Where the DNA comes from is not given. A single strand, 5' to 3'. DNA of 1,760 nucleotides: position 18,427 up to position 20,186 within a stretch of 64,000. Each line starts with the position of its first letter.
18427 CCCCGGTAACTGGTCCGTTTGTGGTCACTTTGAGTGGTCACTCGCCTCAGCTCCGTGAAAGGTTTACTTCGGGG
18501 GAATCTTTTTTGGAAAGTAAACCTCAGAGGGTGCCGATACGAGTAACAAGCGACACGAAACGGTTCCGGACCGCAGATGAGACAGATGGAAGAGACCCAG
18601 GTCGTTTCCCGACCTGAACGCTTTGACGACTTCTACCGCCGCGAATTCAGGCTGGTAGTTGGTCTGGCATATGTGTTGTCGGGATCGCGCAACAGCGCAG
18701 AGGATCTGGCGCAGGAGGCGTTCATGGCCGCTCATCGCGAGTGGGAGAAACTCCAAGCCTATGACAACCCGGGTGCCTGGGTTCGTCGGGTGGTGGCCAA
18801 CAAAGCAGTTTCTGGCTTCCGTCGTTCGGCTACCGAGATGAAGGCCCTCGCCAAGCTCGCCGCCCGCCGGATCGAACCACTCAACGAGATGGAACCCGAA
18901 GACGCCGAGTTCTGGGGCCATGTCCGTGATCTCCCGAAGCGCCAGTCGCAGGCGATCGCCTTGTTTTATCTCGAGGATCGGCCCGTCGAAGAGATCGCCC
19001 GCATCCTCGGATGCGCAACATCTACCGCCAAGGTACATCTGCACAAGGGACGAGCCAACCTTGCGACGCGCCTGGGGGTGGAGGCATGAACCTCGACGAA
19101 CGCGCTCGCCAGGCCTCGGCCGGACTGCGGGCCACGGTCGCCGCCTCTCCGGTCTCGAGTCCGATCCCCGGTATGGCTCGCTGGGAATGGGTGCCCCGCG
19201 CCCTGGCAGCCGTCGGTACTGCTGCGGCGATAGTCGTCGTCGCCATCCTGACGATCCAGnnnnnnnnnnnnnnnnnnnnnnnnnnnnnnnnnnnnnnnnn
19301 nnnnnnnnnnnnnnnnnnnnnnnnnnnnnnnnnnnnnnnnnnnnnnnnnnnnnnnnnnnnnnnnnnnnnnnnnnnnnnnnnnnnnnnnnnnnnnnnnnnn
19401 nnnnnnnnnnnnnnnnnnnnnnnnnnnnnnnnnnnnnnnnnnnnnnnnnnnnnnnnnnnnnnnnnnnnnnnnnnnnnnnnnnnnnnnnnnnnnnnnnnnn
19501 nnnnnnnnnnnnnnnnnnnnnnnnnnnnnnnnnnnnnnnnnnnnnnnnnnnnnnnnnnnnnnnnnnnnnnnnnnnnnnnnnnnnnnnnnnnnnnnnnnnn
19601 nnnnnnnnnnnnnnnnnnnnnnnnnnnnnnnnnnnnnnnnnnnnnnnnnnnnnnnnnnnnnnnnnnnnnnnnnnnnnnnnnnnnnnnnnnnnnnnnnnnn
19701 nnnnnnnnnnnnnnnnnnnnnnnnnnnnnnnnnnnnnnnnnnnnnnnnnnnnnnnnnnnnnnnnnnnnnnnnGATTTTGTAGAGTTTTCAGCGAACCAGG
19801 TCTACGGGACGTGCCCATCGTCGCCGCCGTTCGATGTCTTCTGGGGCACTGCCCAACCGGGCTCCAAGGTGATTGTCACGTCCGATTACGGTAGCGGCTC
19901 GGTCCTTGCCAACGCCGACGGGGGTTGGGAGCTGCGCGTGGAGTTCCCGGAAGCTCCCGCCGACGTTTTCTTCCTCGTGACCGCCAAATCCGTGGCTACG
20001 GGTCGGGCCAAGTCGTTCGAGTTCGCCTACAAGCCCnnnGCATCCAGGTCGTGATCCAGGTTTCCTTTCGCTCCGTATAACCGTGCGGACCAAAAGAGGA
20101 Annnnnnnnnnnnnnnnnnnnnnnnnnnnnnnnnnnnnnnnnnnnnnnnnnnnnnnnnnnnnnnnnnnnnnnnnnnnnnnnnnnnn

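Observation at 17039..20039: ECF sigma/anti-sigma pair whose anti-sigma ectodomain is a paralogue of a divergently encoded secreted multi-repeat protein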

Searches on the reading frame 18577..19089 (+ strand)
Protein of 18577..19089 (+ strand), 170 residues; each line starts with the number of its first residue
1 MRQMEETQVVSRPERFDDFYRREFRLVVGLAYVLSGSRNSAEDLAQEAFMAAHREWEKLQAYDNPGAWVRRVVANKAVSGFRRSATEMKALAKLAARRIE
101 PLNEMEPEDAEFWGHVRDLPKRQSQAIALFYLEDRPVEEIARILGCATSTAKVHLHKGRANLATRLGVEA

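Call 4: search_protein_families(library=pfam, proteins=[window:18577-19089:+], max_evalue=1)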
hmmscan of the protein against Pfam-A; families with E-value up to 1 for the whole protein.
window:18577-19089:+ (170 aa): 10 families
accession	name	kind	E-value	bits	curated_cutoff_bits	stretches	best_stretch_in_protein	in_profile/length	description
PF04542.20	Sigma70_r2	-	5.1e-13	49.1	24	1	19-84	1-68/71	Sigma-70 region 2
PF08281.18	Sigma70_r4_2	-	2.7e-12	46.6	25.7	1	119-162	11-54/54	Sigma-70, region 4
PF04545.22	Sigma70_r4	-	2.8e-07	30.4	24.1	1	118-162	4-48/50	Sigma-70, region 4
PF07638.17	Sigma70_ECF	-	0.0054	17.1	21.1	1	116-165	133-182/185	ECF sigma factor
PF00196.25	GerE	-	0.0077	16.3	23.5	1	132-167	15-46/57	Bacterial regulatory proteins, luxR family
PF13384.12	HTH_23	-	0.015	15.5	24.6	1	126-152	9-35/50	Homeodomain-like domain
PF13936.12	HTH_38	-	0.017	15.3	27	1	126-150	12-36/44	Helix-turn-helix domain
PF22233.2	PhyR_sigma-like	-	0.036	14.3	27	0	123-150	8-35/50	Response regulator PhyR, sigma-like domain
PF22029.2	PhyR_sigma2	-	0.045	14.2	27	1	31-69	12-50/55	Sigma2 domain of PhyR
PF13518.12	HTH_28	-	0.074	13.6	25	1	126-156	4-34/52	Helix-turn-helix domain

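Call 7: search_protein_families(library=ncbifam, proteins=[window:18577-19089:+], max_evalue=0.1)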
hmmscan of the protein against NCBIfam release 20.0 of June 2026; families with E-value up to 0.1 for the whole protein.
window:18577-19089:+ (170 aa): 84 families (the best 25 are shown)
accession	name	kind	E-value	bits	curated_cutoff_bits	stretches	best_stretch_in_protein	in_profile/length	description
TIGR02983.1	SigE-fam_strep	subfamily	4.4e-34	117.7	141.55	1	14-167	6-159/162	SigE family RNA polymerase sigma factor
NF058625.1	sigma_PG0214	equivalog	2.9e-17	62.9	130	1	28-164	18-159/170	GFO_1088 family ECF-type sigma factor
TIGR02937.1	sigma70-ECF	superfamily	4.6e-17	62.1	42.9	1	15-166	2-165/165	sigma-70 family RNA polymerase sigma factor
NF007225.0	PRK09643.1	equivalog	1.6e-15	57.4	190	1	11-167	24-183/204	RNA polymerase sigma factor SigM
NF007223.0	PRK09641.1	equivalog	1.7e-14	54.1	209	1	27-167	31-185/187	RNA polymerase sigma factor SigW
TIGR02985.1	Sig70_bacteroi1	subfamily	2.1e-14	54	126.4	1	15-165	2-161/162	RNA polymerase sigma-70 factor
NF009171.0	PRK12518.1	equivalog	2.4e-14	53.6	208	1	12-164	25-182/191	RNA polymerase sigma factor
TIGR02948.1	SigW_bacill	equivalog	1.3e-13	51.4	243.1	1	27-166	31-184/187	RNA polymerase sigma factor SigW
TIGR02989.1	Sig-70_gvs1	subfamily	1.6e-13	50.9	124.55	1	16-163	3-155/158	RNA polymerase sigma-70 factor, Rhodopirellula/Verrucomicrobium family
NF004113.0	PRK05602.1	equivalog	3e-13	49.8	208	1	17-166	48-201/211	RNA polymerase sigma factor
NF006930.0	PRK09415.1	subfamily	3.2e-13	49.9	198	1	21-166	23-175/179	RNA polymerase factor sigma C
TIGR02954.1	Sig70_famx3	hypoth_equivalog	3.9e-13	49.5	188.5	1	30-166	32-167/170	RNA polymerase sigma-70 factor, TIGR02954 family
TIGR02959.1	SigZ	equivalog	8e-13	48.6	168.65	1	39-165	20-147/170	RNA polymerase sigma factor SigZ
NF007229.0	PRK09647.1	equivalog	1.4e-12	47.4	265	1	15-166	45-202/220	RNA polymerase sigma factor SigE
NF053879.1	RNAPolSigSigVBac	equivalog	7.5e-12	45.2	190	1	29-165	19-154/160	RNA polymerase sigma factor SigV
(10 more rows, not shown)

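Call 20: search_solved_structures(query=window:18577-19089:+, max_evalue=0.001)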
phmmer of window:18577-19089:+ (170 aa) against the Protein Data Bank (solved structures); distinct sequences matched with E-value up to 0.001: 9.
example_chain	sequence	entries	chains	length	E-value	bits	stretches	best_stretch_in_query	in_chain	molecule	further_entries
9m9d_F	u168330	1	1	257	2.1e-10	44.2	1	15-164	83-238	ECF RNA polymerase sigma factor SigE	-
9m9e_F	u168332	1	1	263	2.2e-10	44.1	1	15-164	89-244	ECF RNA polymerase sigma factor SigE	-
9m98_F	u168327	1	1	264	2.2e-10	44.1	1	15-164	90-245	ECF RNA polymerase sigma factor SigE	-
5wuq_A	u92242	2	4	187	7.4e-08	35.9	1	27-164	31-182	ECF RNA polymerase sigma factor SigW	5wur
6jcy_F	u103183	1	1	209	1e-07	35.5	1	34-163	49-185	ECF RNA polymerase sigma factor SigH,ECF RNA polymerase sigma factor SigE,ECF RNA polymera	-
5uxx_A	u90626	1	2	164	1.9e-06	31.4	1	29-167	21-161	RNA polymerase sigma factor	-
5zx2_F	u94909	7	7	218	7.2e-06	29.4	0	34-85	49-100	ECF RNA polymerase sigma factor SigH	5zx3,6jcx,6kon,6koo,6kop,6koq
6dxo_A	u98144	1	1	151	0.00088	22.7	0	13-102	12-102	RNA polymerase ECF-subfamily sigma factor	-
6in7_B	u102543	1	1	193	0.00097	22.5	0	16-160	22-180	RNA polymerase sigma-H factor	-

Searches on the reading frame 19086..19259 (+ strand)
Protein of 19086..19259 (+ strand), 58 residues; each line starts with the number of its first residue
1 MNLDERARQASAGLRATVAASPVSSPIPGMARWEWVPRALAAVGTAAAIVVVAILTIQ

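Call 55: find_homologous_proteins(query=A3, max_evalue=0.01)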
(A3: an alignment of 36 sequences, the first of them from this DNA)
Query A3 (36 sequences) (58 aa, profile of the alignment): 3 proteins with E <= 0.01 among 8000 candidates.
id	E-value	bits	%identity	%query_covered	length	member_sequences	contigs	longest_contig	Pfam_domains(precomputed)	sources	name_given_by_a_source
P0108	2.8e-12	65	37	47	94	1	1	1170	-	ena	-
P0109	3.9e-12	64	35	91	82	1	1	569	-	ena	-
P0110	5.5e-11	60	32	91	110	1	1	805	-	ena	-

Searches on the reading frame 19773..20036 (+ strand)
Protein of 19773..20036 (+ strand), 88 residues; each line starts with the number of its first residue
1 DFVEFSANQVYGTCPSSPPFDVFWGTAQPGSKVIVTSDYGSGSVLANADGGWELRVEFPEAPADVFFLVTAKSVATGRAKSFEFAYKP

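Call 65: search_protein_representatives(protein=window:19773-20036:+)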
Query: 88 residues. Proteins with E-value up to 0.001 (for the whole library): 588; up to 1e-10: 322; up to 1e-30: 52. The best 150 are listed.
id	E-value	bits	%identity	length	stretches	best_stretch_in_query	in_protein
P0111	4.9e-79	276.1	42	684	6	5-85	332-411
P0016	1.5e-56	204.3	49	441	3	3-79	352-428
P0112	8.2e-55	198.7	43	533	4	4-87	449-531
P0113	4.2e-54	196.4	49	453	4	3-73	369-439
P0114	1.0e-51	188.8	37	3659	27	23-84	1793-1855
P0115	1.2e-50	185.4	44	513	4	3-85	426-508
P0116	2.2e-46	171.8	44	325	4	3-83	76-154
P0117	6.4e-46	170.3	40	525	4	3-82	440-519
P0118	4.1e-43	161.3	38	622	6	3-71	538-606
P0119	8.3e-43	160.3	46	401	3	4-73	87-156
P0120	1.1e-41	156.8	42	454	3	5-86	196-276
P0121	1.4e-41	156.4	44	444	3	3-85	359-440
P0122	2.5e-41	155.6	41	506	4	4-84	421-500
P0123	2.6e-41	155.6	40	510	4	3-78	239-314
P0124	5.4e-41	154.5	43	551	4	3-83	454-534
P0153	3.3e-32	126.4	32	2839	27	23-68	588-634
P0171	2.7e-28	113.9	38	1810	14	24-70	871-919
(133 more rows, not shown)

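Call 66: search_protein_families(library=pfam, proteins=[P0114, P0153, P0171, P0111], max_evalue=0.00001)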
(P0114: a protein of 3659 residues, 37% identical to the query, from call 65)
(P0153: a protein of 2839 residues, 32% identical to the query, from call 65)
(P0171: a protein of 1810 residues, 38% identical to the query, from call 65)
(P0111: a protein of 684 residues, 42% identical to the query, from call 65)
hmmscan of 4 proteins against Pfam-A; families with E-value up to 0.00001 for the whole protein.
P0114 (3659 aa): 13 families
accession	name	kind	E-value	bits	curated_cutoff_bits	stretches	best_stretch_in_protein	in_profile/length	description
PF17936.7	Big_6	-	2.1e-287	928.8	27.6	27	920-1002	1-83/83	Bacterial Ig domain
PF19077.6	Big_13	-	1e-136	447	27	4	2675-2768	11-102/102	Bacterial Ig-like domain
PF08428.16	Rib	-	1.2e-61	205.7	27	0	434-450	54-70/76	Rib domain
PF18957.6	RibLong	-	6.7e-50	168.3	27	0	1307-1389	5-87/93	Long Rib domain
PF18938.6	aRib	-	2.3e-37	127.1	27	0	1717-1731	49-63/71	Atypical Rib domain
PF09136.16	Glucodextran_B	-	1.2e-35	121.7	27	0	165-227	16-75/83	Glucodextranase, domain B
PF01839.29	FG-GAP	-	3.1e-28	97.6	22.1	1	3338-3374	2-36/37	FG-GAP repeat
PF22783.1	BapA_N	-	3.9e-27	94.8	27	1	3-122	2-122/123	BapA, prefix-like domain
PF10442.14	FIST_C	-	1.2e-22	80.9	28.5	0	588-613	41-66/131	FIST C domain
PF07593.17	UnbV_ASPIC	-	7.7e-17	61.4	23.4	0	2393-2418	38-63/68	ASPIC and UnbV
PF15016.13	C5orf34_C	-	1.3e-13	51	27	0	1972-1995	47-70/82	C5orf34 C-terminal domain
PF23046.1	tSH3-B_UBE2O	-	1.5e-08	34.9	22.4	0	179-201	20-42/139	UBE2O, tandem tSH3-B domain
PF07532.17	Big_4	-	2.1e-06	27.6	22.1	0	1873-1901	4-32/59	Bacterial Ig-like domain (group 4)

P0153 (2839 aa): 6 families
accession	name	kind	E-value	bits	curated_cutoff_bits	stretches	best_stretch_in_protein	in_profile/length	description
PF17936.7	Big_6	-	0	1503.1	27.6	30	1592-1671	1-82/83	Bacterial Ig domain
PF19077.6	Big_13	-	8.8e-82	270.6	27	0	242-307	29-99/102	Bacterial Ig-like domain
PF13715.12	CarbopepD_reg_2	-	1.1e-14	54.6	32.2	0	689-719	22-53/88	CarboxypepD_reg-like domain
PF13620.12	CarboxypepD_reg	-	7.7e-12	45.8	32.3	0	674-724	10-62/82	Carboxypeptidase regulatory-like domain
PF08239.17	SH3_3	-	2.1e-06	28.3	27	0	1784-1810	8-36/54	Bacterial SH3 domain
PF09136.16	Glucodextran_B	-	4e-06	27.1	27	0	2027-2088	16-74/83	Glucodextranase, domain B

P0171 (1810 aa): 8 families
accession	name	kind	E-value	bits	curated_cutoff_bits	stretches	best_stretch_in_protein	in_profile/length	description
PF17936.7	Big_6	-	2.1e-146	477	27.6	14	524-593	12-81/83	Bacterial Ig domain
PF19077.6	Big_13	-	1.8e-38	131.5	27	0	519-589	22-94/102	Bacterial Ig-like domain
PF17785.7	PUA_3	-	7e-26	90.2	22.6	0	445-472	26-53/64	PUA-like domain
PF24679.1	Nodulin_C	-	1.8e-21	76.4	26.5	0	279-307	4-33/88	Nodulin C-terminal domain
PF10442.14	FIST_C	-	3.4e-18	66.5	28.5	0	607-637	42-72/131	FIST C domain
PF01472.26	PUA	-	4.3e-15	55.8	24.8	0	273-300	25-52/74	PUA domain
PF18559.7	Exop_C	-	2.9e-12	47.1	26.1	0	893-949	5-61/155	Galactose-binding domain-like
PF02974.19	Inh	-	3.1e-08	34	25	0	1132-1159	59-86/97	Protease inhibitor Inh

P0111 (684 aa): 0 families
